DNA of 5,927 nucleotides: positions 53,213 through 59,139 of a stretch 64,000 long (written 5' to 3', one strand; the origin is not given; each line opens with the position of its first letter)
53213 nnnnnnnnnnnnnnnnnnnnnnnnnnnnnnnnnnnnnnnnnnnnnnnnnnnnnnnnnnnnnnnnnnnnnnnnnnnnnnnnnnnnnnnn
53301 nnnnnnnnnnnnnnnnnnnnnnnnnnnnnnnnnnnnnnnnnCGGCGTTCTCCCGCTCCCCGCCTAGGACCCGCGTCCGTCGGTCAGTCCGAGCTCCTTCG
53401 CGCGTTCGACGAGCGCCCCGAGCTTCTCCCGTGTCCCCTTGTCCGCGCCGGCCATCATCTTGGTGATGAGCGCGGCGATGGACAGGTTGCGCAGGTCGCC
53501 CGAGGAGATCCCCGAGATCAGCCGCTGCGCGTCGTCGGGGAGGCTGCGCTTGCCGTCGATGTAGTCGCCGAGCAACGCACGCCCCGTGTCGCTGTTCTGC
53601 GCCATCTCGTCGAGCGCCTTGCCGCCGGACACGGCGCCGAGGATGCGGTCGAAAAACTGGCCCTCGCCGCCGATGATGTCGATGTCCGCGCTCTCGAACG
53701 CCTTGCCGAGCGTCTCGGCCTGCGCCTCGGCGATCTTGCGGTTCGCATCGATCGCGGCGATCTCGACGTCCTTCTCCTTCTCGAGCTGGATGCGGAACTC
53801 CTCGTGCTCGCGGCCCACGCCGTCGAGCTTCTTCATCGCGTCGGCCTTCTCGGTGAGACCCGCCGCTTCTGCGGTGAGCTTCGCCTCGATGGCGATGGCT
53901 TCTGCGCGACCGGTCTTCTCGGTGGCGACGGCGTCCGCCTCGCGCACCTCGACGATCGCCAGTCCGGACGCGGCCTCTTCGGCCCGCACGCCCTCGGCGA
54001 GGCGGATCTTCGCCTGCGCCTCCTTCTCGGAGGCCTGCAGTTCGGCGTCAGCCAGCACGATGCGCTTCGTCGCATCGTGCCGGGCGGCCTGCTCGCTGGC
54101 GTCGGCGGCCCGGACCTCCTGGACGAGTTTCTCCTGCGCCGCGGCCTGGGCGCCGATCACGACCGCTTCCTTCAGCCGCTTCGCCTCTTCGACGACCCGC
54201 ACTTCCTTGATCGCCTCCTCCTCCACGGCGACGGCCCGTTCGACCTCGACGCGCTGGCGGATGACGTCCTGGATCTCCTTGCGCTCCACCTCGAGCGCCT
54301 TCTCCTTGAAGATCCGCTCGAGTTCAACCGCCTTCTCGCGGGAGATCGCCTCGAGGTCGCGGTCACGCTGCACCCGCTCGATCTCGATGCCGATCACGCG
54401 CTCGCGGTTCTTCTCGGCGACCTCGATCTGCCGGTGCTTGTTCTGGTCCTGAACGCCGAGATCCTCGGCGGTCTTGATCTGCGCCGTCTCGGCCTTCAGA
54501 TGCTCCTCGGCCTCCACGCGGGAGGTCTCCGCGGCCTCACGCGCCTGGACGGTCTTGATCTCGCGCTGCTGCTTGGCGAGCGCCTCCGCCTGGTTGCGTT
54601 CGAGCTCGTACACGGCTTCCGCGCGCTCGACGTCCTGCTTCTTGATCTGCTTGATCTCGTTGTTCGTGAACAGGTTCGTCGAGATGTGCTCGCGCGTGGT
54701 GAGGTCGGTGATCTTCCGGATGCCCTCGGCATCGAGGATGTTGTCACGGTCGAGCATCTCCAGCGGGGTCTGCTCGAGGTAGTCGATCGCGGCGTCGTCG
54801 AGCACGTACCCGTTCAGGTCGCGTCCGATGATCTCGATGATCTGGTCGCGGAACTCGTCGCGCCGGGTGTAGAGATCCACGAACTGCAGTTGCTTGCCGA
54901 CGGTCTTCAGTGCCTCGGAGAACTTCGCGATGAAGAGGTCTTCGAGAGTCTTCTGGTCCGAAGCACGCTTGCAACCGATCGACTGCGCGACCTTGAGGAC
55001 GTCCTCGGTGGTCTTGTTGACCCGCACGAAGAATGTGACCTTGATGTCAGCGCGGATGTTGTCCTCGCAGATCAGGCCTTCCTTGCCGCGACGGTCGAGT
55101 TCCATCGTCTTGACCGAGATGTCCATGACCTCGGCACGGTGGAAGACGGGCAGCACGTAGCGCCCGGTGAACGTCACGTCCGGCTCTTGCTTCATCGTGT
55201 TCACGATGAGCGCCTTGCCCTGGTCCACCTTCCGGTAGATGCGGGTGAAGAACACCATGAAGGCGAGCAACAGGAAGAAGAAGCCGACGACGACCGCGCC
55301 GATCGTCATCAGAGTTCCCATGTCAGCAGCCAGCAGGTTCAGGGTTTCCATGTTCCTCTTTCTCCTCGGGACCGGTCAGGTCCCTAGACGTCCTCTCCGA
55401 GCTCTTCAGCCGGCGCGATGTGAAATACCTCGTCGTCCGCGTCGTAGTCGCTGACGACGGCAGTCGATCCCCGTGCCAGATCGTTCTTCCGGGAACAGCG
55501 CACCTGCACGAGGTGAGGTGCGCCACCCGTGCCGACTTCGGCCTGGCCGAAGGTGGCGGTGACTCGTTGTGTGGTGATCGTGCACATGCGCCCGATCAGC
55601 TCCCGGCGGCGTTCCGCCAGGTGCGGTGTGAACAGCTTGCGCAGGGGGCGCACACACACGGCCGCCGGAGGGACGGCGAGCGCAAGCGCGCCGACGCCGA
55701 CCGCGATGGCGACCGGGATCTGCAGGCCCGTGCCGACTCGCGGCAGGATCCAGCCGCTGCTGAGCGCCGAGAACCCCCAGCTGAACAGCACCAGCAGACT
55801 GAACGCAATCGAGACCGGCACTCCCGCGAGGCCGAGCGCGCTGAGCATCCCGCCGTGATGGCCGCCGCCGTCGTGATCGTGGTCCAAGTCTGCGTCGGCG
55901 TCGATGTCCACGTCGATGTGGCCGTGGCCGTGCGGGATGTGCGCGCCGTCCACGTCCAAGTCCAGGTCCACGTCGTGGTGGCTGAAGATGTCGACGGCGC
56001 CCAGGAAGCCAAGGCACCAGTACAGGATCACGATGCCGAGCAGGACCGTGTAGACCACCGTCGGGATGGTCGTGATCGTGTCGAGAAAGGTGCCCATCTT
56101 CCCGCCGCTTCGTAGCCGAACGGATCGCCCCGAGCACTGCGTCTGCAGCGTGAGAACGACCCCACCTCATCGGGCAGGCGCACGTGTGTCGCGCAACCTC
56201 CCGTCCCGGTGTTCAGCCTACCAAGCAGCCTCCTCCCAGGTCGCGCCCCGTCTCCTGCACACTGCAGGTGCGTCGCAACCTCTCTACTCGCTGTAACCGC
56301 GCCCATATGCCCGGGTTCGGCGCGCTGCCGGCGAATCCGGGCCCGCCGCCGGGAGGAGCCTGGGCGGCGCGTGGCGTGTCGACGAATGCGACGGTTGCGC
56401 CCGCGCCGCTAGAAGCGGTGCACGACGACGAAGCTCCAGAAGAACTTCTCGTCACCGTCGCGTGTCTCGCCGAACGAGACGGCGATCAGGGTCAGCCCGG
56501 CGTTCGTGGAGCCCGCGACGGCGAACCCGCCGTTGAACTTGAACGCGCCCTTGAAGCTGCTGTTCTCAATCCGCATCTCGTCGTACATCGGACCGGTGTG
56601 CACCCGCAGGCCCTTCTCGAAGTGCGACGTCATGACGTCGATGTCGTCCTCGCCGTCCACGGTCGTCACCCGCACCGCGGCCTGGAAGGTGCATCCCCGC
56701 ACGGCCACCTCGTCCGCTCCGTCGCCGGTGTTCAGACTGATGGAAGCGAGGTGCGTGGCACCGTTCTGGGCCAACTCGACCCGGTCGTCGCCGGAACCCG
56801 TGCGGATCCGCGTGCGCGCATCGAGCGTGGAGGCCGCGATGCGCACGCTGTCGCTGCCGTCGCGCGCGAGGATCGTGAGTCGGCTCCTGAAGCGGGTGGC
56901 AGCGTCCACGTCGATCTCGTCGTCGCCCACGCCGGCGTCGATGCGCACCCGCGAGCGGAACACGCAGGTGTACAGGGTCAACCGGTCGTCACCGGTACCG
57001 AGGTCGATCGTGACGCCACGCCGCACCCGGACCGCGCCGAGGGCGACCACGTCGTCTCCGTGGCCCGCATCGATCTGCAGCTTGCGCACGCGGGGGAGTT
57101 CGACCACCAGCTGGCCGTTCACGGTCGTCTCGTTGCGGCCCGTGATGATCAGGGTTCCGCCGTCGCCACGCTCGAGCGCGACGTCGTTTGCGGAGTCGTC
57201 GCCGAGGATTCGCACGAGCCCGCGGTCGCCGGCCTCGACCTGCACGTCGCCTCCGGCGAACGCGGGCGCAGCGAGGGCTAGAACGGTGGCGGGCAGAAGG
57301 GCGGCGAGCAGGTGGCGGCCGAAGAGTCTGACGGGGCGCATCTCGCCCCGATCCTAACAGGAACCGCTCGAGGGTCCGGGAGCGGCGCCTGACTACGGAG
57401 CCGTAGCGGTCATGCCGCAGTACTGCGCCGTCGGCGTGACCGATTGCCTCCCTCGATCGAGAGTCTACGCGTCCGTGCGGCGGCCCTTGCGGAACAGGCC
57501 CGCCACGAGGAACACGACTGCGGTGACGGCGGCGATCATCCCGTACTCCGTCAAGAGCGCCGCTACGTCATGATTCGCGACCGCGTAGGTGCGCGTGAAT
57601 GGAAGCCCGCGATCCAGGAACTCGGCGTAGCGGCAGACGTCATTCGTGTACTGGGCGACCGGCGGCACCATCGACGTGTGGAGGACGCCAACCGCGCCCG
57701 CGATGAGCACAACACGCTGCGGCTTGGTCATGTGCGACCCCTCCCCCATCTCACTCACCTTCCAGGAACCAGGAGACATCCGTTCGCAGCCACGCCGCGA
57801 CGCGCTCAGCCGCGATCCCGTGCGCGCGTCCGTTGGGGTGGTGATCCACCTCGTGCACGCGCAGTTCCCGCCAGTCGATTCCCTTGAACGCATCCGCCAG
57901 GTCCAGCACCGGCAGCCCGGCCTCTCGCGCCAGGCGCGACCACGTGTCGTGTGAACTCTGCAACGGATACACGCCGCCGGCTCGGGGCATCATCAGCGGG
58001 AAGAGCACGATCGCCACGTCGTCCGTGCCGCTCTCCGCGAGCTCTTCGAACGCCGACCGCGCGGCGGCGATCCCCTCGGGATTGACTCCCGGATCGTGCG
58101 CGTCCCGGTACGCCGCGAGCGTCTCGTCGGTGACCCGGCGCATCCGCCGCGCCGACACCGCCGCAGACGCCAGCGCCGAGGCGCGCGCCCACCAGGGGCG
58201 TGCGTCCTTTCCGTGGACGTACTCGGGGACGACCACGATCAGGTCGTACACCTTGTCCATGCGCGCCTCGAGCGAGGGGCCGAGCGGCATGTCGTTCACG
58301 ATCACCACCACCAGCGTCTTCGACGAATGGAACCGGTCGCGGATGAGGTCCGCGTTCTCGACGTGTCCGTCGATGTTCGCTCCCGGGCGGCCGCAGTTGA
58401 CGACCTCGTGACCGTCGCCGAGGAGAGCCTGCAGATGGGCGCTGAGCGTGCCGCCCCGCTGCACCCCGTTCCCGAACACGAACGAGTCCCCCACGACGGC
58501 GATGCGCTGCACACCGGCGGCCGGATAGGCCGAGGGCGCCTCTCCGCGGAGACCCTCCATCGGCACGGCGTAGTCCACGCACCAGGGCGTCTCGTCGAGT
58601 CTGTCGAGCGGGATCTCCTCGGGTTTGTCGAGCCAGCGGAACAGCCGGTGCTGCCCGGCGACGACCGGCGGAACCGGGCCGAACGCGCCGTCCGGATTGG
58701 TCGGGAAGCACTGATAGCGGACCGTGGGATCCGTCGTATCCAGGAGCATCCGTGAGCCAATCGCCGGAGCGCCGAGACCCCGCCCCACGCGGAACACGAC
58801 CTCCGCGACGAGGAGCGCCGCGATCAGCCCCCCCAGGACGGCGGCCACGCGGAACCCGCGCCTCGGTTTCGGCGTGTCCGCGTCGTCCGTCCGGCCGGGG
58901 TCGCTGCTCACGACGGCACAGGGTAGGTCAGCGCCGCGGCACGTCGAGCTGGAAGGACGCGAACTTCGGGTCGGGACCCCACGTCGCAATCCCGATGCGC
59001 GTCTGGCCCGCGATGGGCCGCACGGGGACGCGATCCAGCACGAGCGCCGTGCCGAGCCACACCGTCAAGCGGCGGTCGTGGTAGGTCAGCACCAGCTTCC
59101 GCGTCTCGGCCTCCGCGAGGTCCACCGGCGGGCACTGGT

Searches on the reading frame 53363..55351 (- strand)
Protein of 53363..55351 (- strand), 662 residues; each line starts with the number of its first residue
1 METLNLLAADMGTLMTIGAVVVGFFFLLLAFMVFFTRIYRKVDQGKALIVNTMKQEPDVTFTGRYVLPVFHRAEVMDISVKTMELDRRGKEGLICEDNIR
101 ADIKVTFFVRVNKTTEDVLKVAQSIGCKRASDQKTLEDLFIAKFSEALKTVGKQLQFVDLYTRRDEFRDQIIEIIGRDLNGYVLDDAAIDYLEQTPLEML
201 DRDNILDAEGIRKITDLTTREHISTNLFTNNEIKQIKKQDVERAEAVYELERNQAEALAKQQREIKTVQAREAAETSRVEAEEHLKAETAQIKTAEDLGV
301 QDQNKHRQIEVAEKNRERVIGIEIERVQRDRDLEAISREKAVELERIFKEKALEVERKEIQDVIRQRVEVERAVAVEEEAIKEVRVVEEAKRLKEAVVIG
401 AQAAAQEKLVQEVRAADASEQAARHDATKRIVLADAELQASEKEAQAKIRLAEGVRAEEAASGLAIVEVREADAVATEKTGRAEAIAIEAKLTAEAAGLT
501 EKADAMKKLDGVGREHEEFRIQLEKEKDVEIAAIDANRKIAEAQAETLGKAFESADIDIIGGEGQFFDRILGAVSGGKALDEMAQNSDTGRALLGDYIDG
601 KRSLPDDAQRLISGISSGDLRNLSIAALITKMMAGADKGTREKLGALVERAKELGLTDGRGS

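Call 6: search_protein_families(library=pfam, proteins=[window:53363-55351:-], max_evalue=0.01)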
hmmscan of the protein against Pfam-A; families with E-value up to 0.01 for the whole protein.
window:53363-55351:- (662 aa): 0 families

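Call 7: search_protein_families(library=ncbifam, proteins=[window:53363-55351:-], max_evalue=0.01)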
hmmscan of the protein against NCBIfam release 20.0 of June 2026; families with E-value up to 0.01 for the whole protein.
window:53363-55351:- (662 aa): 1 family
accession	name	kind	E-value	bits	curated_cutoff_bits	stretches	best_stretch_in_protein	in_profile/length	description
NF058507.1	FlotScfldFlot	equivalog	1.7e-06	27.4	700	1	27-316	9-301/477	flotillin lipid rafts scaffold protein FloT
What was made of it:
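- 53363..55351 (-): Flotillin/SPFH-like protein (BacD/PaFlo3-like), 662 aa. It has an N-terminal membrane segment (aa 6-40), a divergent SPFH domain, a long Glu/Ala/Lys-rich helical region, and a conserved C-terminal region. Second gene of the triad, 32 nt after the NfeD-like gene and 21 nt before the ATPase. NCBIfam FloT E=1.7e-6 over aa 27-316 (call 7).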

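Call 8: search_protein_families(library=padloc, proteins=[window:53363-55351:-], max_evalue=0.01)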
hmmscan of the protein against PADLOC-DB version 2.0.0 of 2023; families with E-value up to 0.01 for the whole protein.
window:53363-55351:- (662 aa): 0 families

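Call 37: search_protein_families(library=pfam, proteins=[window:53363-55351:-], max_evalue=10)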
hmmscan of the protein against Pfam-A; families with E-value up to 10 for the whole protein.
window:53363-55351:- (662 aa): 0 families

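Call 38: search_solved_structures(query=window:53363-55351:-, max_evalue=1, show_alignments=1)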
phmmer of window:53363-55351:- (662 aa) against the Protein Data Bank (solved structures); distinct sequences matched with E-value up to 1: 0.

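Call 44: search_solved_structures(query=A4, max_evalue=0.1, show_alignments=1)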
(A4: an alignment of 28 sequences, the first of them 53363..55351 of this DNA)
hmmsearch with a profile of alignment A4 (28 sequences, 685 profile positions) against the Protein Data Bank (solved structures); distinct sequences matched with E-value up to 0.1: 0.
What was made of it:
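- PDB sequence searches with it found nothing (calls 38, 44).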

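Call 58: search_protein_families(library=pfam, alignment_id=A4, max_evalue=0.01)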
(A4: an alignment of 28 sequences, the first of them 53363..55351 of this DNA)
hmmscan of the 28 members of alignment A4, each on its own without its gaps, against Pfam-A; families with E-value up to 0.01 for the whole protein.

A. member 1, window:53363-55351:- (662 aa): 0 families

B. families by the number of members that match (of 28 scanned): 1 family
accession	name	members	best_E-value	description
PF01145.31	Band_7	6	5e-11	SPFH domain / Band 7 family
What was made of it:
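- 53363..55351 (-): Pfam Band_7 hits 6 of 28 orthologues, best 5e-11, but not this copy (call 58).
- The flotillin identity of this particular copy rests on a weak NCBIfam hit plus orthology (calls 7, 58).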

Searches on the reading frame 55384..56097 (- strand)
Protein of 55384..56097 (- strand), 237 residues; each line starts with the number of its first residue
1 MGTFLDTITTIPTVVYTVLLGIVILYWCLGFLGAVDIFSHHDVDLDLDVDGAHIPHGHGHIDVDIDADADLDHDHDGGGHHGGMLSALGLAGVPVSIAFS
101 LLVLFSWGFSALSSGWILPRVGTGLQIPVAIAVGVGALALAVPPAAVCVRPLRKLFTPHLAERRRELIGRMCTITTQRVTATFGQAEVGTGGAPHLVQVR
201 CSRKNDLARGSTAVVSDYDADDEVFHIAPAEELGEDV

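Call 12: search_protein_families(library=pfam, proteins=[window:55384-56097:-], max_evalue=0.001)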
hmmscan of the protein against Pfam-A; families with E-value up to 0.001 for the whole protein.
window:55384-56097:- (237 aa): 0 families

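Call 37: search_protein_families(library=pfam, proteins=[window:55384-56097:-], max_evalue=10)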
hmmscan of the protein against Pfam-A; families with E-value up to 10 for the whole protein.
window:55384-56097:- (237 aa): 0 families

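Call 39: search_solved_structures(query=window:55384-56097:-, max_evalue=10, show_alignments=1)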
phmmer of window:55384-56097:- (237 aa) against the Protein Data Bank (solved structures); distinct sequences matched with E-value up to 10: 0.

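Call 45: search_solved_structures(query=A5, max_evalue=10, show_alignments=1)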
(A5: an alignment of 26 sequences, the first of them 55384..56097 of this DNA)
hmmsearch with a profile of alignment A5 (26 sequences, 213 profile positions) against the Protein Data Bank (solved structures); distinct sequences matched with E-value up to 10: 2.
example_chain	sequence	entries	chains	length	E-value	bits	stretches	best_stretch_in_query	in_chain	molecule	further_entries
6xxd_A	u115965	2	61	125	0.54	12.7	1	27-91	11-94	PilA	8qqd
9lli_O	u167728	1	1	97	0.56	12.6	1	70-123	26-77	De novo designed GPCR exoframe modulator targeting TM1/2/4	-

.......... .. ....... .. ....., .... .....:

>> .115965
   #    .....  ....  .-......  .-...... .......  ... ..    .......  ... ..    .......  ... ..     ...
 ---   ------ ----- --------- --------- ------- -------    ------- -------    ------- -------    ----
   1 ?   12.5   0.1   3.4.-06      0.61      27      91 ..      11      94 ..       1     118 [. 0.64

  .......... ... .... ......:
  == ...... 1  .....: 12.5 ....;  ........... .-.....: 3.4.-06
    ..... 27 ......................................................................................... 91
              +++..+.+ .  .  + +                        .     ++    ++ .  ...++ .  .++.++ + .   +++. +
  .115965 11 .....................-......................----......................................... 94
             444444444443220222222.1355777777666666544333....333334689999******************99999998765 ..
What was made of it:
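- Tried and rejected: Sequence searches of the PDB with the flotillin-like and NfeD-like proteins found nothing useful, whether as single sequences or as profiles (calls 38, 39, 44, 45).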

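Call 59: search_protein_families(library=pfam, alignment_id=A5, max_evalue=0.01)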
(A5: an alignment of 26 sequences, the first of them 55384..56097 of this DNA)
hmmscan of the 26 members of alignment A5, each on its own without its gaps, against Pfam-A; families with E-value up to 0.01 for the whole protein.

A. member 1, window:55384-56097:- (237 aa): 0 families

B. families by the number of members that match (of 26 scanned): 3 families
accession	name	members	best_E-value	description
PF22807.2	TrAA12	1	1.4e-05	TrAA12-like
PF21001.2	YqiJ_N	1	8.3e-05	Inner membrane protein YqiJ, N-terminal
PF07264.17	EI24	1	0.00039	Sulfate transporter CysZ/Etoposide-induced protein 2.4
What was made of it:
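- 55384..56097 (-): YqiJ/NfeD-like membrane protein (BacC-like), 237 aa. It has three hydrophobic segments (aa 5-40, 83-113, 121-150), an acidic His/Asp-rich loop, and a C-terminal soluble domain. First gene of the conserved triad. One orthologue hits Pfam YqiJ_N at 8.3e-5 (call 59).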

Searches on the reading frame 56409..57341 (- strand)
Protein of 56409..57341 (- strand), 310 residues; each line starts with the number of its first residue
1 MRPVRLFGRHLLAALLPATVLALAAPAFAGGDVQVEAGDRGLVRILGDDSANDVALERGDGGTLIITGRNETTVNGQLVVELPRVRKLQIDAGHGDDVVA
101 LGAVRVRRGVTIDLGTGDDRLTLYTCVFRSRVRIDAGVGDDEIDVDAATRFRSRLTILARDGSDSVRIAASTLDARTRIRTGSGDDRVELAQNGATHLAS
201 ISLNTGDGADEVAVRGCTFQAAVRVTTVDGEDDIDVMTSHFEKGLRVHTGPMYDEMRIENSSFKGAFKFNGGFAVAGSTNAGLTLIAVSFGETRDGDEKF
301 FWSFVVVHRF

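Call 12: search_protein_families(library=pfam, proteins=[window:56409-57341:-], max_evalue=0.001)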
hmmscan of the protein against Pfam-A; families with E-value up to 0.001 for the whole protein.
window:56409-57341:- (310 aa): 0 families

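Call 37: search_protein_families(library=pfam, proteins=[window:56409-57341:-], max_evalue=10)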
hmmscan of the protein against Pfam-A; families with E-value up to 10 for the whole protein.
window:56409-57341:- (310 aa): 2 families
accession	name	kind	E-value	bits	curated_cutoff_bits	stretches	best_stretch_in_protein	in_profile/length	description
PF13349.12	DUF4097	-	0.011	15.6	22.9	1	32-240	12-217/247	Toastrack DUF4097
PF01696.23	Adeno_E1B_55K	-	0.022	13.9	24.5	1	211-243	168-200/387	Adenovirus EB1 55K protein / large t-antigen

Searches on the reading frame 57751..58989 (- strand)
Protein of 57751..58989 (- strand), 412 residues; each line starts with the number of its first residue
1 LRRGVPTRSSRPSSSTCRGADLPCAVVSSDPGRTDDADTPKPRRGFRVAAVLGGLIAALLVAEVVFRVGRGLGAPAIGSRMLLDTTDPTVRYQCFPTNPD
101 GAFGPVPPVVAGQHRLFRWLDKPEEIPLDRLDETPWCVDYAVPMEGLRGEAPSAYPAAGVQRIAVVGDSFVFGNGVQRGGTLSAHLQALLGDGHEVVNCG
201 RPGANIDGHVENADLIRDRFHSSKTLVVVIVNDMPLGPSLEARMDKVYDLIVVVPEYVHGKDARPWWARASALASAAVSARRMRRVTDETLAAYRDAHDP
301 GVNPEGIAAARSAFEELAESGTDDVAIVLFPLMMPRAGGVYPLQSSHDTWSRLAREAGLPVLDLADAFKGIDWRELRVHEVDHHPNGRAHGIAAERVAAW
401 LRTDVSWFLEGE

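Call 12: search_protein_families(library=pfam, proteins=[window:57751-58989:-], max_evalue=0.001)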
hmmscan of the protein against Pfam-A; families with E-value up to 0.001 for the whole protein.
window:57751-58989:- (412 aa): 1 family
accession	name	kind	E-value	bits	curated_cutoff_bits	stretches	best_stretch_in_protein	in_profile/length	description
PF13472.12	Lipase_GDSL_2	-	3.3e-06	28.1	32.9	1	165-390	1-176/178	GDSL-like Lipase/Acylhydrolase family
